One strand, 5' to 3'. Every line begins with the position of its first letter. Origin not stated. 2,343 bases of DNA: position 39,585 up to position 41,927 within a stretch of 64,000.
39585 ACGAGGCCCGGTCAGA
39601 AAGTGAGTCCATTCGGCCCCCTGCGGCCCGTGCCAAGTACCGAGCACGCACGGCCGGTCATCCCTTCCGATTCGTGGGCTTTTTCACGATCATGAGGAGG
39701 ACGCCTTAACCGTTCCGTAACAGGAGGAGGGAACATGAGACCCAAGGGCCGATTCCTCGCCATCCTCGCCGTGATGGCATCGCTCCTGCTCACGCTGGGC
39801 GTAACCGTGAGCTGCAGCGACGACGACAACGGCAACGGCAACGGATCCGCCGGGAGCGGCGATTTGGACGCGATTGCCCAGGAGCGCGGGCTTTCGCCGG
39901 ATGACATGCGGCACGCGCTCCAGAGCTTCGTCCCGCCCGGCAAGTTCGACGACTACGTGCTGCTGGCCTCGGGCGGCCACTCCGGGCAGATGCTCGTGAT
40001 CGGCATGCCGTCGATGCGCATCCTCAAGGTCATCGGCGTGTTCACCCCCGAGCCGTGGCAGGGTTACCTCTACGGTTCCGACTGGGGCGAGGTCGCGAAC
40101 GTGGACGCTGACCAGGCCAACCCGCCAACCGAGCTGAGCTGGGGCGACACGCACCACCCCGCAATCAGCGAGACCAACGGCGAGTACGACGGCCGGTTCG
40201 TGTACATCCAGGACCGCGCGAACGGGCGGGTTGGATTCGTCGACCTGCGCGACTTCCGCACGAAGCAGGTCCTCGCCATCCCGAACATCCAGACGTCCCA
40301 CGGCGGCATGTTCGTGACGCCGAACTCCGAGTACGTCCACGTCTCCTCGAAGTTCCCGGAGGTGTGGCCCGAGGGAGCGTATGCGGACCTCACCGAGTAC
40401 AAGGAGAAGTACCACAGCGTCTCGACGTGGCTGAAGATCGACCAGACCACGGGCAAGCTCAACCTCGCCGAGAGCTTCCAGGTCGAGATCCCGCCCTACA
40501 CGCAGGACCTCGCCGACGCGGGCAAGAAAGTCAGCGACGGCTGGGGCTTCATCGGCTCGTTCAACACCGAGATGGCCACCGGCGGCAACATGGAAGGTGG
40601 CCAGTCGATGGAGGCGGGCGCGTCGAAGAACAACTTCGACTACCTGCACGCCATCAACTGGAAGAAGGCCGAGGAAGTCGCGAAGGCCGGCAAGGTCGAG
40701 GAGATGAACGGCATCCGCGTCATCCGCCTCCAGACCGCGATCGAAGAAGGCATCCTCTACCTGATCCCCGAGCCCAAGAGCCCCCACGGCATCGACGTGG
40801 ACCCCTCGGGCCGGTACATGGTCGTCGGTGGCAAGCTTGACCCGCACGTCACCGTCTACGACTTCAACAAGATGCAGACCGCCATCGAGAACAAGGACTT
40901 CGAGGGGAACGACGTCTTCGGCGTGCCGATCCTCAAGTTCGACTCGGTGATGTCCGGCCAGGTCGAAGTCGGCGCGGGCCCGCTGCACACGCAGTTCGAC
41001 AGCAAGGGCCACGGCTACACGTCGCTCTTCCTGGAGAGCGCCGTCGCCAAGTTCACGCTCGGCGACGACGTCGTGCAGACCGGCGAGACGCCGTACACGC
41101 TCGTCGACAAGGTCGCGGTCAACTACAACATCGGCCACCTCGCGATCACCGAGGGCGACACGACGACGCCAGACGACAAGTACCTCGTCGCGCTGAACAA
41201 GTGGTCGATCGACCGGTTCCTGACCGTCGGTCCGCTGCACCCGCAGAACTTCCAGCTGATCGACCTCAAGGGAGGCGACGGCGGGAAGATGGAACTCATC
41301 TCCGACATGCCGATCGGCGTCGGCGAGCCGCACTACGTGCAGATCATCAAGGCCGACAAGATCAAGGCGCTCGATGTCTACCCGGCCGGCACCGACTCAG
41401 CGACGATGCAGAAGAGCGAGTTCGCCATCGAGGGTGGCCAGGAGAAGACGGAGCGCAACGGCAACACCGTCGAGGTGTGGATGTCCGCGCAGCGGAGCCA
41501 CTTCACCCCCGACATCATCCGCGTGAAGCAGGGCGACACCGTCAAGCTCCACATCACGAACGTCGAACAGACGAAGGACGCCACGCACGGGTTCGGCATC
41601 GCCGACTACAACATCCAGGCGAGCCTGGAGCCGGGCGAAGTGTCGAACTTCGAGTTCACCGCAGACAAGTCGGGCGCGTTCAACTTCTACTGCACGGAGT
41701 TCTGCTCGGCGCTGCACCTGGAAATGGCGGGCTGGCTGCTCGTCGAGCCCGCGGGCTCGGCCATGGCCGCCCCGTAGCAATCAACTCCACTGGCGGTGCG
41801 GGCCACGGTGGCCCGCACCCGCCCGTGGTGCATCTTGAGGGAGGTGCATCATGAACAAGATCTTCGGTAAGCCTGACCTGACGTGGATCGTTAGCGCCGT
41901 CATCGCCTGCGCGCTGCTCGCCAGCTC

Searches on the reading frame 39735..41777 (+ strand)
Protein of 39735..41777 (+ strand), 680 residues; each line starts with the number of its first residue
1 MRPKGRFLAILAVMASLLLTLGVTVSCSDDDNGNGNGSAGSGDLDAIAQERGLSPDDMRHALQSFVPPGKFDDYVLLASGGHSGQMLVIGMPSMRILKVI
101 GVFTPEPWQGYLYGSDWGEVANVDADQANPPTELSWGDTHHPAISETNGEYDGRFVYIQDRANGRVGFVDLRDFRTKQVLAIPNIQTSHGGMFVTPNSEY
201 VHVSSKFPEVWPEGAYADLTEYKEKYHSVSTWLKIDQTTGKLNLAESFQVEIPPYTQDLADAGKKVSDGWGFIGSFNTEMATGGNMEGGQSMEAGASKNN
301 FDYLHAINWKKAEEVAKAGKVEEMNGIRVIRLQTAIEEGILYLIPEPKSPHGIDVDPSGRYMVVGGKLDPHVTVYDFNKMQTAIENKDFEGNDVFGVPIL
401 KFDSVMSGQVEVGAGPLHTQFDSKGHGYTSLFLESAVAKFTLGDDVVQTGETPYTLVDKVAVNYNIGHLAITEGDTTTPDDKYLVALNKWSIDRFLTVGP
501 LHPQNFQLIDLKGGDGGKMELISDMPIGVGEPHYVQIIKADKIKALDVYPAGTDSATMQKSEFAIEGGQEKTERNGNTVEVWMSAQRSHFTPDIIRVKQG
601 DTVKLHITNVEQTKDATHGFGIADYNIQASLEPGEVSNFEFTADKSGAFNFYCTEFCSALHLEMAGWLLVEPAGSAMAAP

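Call 76: search_protein_families(library=pfam, proteins=[window:39735-41777:+], max_evalue=0.01)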
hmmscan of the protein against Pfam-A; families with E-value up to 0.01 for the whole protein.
window:39735-41777:+ (680 aa): 4 families
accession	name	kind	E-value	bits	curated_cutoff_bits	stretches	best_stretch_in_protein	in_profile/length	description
PF18764.7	nos_propeller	-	1.1e-29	102.5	30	1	459-533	1-71/71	Nitrous oxide reductase propeller repeat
PF13473.12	Cupredoxin_1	-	5.7e-10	39.6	27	1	578-654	20-93/104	Cupredoxin-like domain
PF00116.26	COX2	-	0.00018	21.8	22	1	606-664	55-113/120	Cytochrome C oxidase subunit II, periplasmic domain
PF10282.15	Lactonase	-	0.0099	15.6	21.7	0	348-386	291-329/344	Lactonase, 7-bladed beta-propeller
